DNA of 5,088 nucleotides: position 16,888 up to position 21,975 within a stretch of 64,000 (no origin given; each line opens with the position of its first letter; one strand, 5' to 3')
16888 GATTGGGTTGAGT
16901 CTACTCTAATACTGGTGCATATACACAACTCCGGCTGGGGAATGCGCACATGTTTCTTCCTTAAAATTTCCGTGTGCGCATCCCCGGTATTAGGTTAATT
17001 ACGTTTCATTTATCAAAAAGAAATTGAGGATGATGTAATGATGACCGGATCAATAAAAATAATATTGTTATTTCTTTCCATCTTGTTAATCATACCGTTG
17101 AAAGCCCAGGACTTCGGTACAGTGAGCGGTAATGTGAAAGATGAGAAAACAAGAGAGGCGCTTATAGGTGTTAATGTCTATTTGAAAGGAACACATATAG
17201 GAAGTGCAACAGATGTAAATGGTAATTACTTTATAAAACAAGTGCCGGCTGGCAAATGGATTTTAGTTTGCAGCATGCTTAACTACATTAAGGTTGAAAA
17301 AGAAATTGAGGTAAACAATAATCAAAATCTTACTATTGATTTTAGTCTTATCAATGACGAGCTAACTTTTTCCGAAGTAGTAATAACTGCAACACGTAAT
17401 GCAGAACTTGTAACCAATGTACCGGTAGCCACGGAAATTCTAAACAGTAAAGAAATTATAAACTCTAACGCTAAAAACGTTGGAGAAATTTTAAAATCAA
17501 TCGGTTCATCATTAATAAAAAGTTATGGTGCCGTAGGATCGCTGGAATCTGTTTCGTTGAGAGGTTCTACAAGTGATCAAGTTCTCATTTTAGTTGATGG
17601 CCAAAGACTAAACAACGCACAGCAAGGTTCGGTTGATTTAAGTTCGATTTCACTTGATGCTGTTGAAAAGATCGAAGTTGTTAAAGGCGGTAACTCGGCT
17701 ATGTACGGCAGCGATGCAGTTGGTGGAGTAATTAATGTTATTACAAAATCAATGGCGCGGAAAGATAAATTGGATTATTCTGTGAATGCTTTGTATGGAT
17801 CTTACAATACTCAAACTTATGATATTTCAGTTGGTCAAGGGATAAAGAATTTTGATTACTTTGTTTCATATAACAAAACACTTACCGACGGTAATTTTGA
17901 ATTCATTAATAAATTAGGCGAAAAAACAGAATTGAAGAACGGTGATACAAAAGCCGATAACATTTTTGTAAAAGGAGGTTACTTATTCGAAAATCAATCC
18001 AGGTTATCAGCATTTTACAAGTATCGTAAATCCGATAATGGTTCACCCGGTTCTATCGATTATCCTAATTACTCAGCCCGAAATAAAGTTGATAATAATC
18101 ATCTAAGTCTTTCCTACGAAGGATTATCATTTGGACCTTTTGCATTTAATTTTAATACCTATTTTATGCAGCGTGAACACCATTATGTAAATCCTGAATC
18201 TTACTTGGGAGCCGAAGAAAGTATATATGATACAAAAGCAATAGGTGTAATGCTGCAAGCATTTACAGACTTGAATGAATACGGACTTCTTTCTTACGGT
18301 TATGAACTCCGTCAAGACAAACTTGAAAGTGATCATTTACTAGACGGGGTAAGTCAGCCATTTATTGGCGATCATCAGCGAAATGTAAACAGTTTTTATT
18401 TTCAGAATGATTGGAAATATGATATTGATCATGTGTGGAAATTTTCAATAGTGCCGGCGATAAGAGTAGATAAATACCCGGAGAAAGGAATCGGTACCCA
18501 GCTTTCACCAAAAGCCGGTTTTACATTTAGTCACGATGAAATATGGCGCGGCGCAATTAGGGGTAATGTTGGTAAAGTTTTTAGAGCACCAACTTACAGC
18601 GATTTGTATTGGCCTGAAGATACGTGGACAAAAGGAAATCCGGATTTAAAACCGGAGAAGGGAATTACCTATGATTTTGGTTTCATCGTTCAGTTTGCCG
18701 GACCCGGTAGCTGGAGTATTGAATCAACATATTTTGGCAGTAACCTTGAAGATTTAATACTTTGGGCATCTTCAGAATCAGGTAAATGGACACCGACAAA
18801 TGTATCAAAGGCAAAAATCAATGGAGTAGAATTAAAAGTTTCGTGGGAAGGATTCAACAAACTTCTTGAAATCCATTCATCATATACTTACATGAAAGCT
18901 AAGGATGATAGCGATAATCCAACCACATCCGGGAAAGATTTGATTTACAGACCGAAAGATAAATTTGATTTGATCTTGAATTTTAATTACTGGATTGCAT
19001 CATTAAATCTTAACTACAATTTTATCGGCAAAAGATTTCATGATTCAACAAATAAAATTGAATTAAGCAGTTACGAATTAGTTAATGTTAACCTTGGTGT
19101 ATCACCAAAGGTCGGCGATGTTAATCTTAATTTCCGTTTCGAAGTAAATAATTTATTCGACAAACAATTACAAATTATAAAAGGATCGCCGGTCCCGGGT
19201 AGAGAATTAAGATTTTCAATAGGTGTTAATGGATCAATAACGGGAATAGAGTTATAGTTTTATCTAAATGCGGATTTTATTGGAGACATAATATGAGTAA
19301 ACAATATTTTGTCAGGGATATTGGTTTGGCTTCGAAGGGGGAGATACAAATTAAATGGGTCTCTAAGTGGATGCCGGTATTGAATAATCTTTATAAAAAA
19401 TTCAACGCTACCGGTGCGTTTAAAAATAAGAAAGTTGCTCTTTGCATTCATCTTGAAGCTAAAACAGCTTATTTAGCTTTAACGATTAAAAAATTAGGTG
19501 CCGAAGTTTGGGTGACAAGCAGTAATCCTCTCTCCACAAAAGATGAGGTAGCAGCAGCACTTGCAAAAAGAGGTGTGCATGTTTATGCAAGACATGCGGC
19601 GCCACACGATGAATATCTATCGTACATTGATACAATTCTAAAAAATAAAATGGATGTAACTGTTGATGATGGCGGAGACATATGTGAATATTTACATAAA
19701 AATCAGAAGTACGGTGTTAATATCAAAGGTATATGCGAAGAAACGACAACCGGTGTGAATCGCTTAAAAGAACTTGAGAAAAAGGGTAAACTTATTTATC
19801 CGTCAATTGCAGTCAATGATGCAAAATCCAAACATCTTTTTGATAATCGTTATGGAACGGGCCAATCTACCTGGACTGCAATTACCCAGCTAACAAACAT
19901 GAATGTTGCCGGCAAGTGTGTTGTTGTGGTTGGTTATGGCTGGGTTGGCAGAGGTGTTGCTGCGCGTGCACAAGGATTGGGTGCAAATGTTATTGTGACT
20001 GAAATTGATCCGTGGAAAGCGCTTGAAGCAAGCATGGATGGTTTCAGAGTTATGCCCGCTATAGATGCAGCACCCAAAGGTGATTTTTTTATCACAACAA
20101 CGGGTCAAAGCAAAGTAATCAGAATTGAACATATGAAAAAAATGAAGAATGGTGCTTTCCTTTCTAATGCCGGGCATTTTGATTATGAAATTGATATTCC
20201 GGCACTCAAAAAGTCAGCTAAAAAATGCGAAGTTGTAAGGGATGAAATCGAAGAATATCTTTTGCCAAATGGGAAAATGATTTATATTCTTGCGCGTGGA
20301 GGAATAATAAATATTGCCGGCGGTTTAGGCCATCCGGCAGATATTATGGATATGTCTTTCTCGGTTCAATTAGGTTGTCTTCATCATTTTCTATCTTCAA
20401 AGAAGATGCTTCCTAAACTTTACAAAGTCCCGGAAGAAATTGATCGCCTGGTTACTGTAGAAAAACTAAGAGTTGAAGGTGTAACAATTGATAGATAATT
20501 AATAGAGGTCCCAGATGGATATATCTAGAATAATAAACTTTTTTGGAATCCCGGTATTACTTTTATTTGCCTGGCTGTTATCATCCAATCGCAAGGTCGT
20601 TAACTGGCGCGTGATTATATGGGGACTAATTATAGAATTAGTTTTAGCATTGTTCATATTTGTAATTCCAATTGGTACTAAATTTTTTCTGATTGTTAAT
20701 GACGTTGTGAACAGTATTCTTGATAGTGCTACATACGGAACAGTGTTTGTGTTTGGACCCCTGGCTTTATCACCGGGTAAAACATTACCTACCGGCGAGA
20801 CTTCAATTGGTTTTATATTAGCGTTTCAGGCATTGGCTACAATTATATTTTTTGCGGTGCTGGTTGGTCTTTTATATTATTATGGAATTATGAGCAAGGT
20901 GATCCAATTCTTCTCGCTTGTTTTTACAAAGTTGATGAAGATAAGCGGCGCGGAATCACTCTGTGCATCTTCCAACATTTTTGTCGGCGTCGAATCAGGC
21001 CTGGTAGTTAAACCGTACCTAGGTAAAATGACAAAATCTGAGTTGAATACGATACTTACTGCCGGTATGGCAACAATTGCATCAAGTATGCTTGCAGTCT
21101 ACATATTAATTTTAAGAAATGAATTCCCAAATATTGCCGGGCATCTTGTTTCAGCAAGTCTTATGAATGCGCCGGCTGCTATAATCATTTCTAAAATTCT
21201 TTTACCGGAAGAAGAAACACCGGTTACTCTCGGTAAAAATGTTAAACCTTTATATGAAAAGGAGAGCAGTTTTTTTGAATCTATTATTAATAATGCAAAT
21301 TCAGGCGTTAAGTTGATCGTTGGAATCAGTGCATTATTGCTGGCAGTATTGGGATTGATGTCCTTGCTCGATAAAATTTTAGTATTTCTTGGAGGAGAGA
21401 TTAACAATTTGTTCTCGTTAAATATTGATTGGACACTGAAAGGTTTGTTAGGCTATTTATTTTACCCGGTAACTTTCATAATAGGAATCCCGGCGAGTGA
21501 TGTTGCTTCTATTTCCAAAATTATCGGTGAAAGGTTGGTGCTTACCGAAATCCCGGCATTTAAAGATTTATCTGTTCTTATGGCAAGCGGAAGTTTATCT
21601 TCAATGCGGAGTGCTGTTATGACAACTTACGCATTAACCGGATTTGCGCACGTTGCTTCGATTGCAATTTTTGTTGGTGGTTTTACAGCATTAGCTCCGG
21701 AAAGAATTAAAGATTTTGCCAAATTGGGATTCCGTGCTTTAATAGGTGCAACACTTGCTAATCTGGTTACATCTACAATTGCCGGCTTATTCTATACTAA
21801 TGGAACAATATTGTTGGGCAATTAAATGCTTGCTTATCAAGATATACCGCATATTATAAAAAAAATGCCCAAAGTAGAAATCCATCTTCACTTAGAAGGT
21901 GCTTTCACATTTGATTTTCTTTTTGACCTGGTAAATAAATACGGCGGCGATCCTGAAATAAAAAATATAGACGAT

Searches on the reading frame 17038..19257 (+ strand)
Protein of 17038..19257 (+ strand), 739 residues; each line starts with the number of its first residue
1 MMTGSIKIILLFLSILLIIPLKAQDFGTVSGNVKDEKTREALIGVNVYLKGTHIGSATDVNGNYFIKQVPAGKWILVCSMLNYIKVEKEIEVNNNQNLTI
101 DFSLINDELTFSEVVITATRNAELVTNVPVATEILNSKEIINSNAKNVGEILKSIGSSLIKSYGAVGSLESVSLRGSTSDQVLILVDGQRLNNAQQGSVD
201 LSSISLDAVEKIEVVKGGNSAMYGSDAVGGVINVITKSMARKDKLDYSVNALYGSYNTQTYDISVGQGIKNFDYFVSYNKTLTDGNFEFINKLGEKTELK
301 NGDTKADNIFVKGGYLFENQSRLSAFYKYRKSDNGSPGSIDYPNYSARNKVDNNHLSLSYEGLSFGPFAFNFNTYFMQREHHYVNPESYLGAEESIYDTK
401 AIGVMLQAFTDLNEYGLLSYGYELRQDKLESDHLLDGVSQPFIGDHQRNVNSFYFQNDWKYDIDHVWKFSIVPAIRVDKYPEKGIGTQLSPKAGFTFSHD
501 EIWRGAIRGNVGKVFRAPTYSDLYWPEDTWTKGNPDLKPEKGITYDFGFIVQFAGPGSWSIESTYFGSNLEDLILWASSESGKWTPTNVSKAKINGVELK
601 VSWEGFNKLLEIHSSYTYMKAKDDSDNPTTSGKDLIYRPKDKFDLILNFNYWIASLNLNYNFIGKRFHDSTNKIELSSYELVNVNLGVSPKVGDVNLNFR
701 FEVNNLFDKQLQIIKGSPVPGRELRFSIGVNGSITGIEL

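Call 21: search_protein_families(library=pfam, proteins=[window:17038-19257:+], max_evalue=0.0001)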
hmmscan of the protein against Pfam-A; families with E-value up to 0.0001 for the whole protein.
window:17038-19257:+ (739 aa): 4 families
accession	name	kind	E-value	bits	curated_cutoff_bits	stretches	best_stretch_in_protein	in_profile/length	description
PF00593.30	TonB_dep_Rec_b-barrel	-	1.1e-42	147.8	27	1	319-706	26-436/436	TonB dependent receptor-like, beta-barrel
PF07715.20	Plug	-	1.3e-22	80.7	23.9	1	127-231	4-107/107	TonB-dependent Receptor Plug Domain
PF13715.12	CarbopepD_reg_2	-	6.9e-21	74.5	32.2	1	29-116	1-88/88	CarboxypepD_reg-like domain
PF13620.12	CarboxypepD_reg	-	1.8e-11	44.7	32.3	1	28-104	1-81/82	Carboxypeptidase regulatory-like domain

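Call 90: search_protein_families(library=ncbifam, proteins=[window:17038-19257:+], max_evalue=0.00001)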
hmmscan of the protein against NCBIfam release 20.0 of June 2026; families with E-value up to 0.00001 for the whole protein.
window:17038-19257:+ (739 aa): 31 families (the best 25 are shown)
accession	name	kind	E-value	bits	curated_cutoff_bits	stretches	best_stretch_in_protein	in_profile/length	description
TIGR01779.1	TonB-B12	equivalog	4.1e-65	220.5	599.7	1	108-729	25-611/614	TonB-dependent vitamin B12 receptor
TIGR01785.1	TonB-hemin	subfamily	1.6e-55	188.8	316.85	1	112-730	2-675/677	TonB-dependent heme/hemoglobin receptor family protein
NF007926.1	PRK10641.1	equivalog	1.6e-53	182.2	836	1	112-727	28-612/617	TonB-dependent vitamin B12 receptor BtuB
TIGR01783.1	TonB-siderophor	subfamily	1.1e-40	140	223.5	2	483-710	402-619/649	TonB-dependent siderophore receptor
TIGR01786.1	TonB-hemlactrns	subfamily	2.5e-38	131.9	323.75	1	113-709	2-684/719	TonB-dependent hemoglobin/transferrin/lactoferrin family receptor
NF049947.1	TonB_dep_PCPU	exception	9.3e-34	116.6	800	2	135-287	57-217/685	TonB-dependent receptor, PCPU motif-type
NF010010.0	PRK13483.1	equivalog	1.1e-31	109.6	927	2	109-242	31-168/660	ligand-gated channel protein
TIGR04056.1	OMP_RagA_SusC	subfamily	1.4e-30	106.4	368.25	1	28-250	2-218/981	SusC/RagA family TonB-linked outer membrane protein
NF049945.1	TonB_dep_FCYXU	equivalog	3e-29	102.2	825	1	107-683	32-645/697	TonB-dependent receptor, FCYXU motif-type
NF049946.1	TonB_dep_CU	exception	4.5e-28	98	700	2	91-286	21-221/683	TonB-dependent receptor, CU motif-type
NF010038.0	PRK13513.1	equivalog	1.2e-26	93.5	942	1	112-714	36-640/659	ligand-gated channel protein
NF007478.2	PRK10064.1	equivalog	2e-26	92.5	745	1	98-550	17-460/663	catecholate siderophore receptor CirA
NF010012.0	PRK13486.1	equivalog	8.9e-24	83.8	924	2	114-252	28-171/696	TonB-dependent receptor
NF049944.1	TonB_dep_PUIUD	equivalog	2.9e-23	82.1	850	2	142-276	72-212/686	TonB-dependent receptor, PUIUD motif-type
NF010011.0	PRK13484.1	equivalog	6.5e-22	77.6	1197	2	112-242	31-164/682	IreA family TonB-dependent siderophore receptor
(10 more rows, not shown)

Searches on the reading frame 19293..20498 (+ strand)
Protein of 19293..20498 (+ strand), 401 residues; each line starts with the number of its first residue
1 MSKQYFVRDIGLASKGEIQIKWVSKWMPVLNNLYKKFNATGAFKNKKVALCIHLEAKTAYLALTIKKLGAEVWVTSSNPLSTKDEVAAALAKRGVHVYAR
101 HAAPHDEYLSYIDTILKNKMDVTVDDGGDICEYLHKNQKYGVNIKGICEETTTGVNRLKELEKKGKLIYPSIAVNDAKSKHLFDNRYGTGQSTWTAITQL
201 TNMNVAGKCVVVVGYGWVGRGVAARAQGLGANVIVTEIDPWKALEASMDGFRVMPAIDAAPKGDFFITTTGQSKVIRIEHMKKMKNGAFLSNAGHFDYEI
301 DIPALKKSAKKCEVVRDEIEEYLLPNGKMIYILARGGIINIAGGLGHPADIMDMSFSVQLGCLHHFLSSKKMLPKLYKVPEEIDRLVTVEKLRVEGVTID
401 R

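Call 21: search_protein_families(library=pfam, proteins=[window:19293-20498:+], max_evalue=0.0001)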
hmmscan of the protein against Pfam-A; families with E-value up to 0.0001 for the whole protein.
window:19293-20498:+ (401 aa): 4 families
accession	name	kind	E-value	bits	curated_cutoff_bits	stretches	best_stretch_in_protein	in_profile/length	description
PF00670.27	AdoHcyase_NAD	-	4.7e-48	163.8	27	1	185-342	1-158/162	S-adenosyl-L-homocysteine hydrolase, NAD binding domain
PF05221.23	AdoHcyase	-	2.3e-46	158.7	25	2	4-139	1-141/299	S-adenosyl-L-homocysteine hydrolase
PF02826.25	2-Hacid_dh_C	-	7.1e-10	39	25.1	1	186-295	15-128/178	D-isomer specific 2-hydroxyacid dehydrogenase, NAD binding domain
PF07991.19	KARI_N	-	3.1e-06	27.3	20.6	1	206-297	3-98/165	Acetohydroxy acid isomeroreductase, NADPH-binding domain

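Call 90: search_protein_families(library=ncbifam, proteins=[window:19293-20498:+], max_evalue=0.00001)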
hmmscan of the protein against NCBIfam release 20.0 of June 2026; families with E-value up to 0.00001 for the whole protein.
window:19293-20498:+ (401 aa): 5 families
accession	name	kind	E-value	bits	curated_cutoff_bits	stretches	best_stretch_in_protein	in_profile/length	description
NF004005.0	PRK05476.2-3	equivalog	1.7e-165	550.9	275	1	2-400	2-402/418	adenosylhomocysteinase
TIGR00936.1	ahcY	equivalog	5.6e-147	489.9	497.6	1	5-400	1-399/416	adenosylhomocysteinase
NF004010.0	PRK05476.3-3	equivalog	1.2e-86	291.4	512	1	12-400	14-413/432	adenosylhomocysteinase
NF004009.0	PRK05476.3-2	equivalog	1.3e-63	215.5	485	1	16-396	78-458/487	adenosylhomocysteinase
NF004008.0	PRK05476.3-1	equivalog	2e-23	83.1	440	1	45-369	13-302/326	adenosylhomocysteinase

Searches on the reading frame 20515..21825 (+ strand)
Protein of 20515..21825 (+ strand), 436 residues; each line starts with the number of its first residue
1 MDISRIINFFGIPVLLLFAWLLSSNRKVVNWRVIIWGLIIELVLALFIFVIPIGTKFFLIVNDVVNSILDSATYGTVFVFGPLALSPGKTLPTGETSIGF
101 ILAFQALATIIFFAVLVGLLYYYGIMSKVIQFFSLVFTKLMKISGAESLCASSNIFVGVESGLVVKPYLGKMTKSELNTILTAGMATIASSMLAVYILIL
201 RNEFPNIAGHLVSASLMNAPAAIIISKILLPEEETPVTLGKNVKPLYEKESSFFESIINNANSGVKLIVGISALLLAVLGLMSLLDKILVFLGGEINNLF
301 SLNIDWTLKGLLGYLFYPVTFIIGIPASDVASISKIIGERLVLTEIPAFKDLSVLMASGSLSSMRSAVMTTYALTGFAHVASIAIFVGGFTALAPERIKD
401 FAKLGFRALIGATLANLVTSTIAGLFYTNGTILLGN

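Call 21: search_protein_families(library=pfam, proteins=[window:20515-21825:+], max_evalue=0.0001)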
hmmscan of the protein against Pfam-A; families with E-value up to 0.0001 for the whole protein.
window:20515-21825:+ (436 aa): 3 families
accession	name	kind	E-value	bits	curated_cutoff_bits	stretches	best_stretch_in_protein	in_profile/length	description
PF07662.18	Nucleos_tra2_C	-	1.7e-57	195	32.3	1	210-424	1-213/213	Na+ dependent nucleoside transporter C-terminus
PF01773.25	Nucleos_tra2_N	-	6.4e-22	78.3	27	1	10-83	1-74/74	Na+ dependent nucleoside transporter N-terminus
PF07670.19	Gate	-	1.5e-11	45.1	29.6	1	104-200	2-101/104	Nucleoside recognition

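Call 90: search_protein_families(library=ncbifam, proteins=[window:20515-21825:+], max_evalue=0.00001)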
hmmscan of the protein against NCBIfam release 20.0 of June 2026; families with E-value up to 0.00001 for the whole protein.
window:20515-21825:+ (436 aa): 1 family
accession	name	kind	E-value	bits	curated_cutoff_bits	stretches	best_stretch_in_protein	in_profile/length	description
TIGR00804.1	nupC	subfamily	2e-94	317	442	1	7-426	2-401/401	NupC/NupG family nucleoside CNT transporter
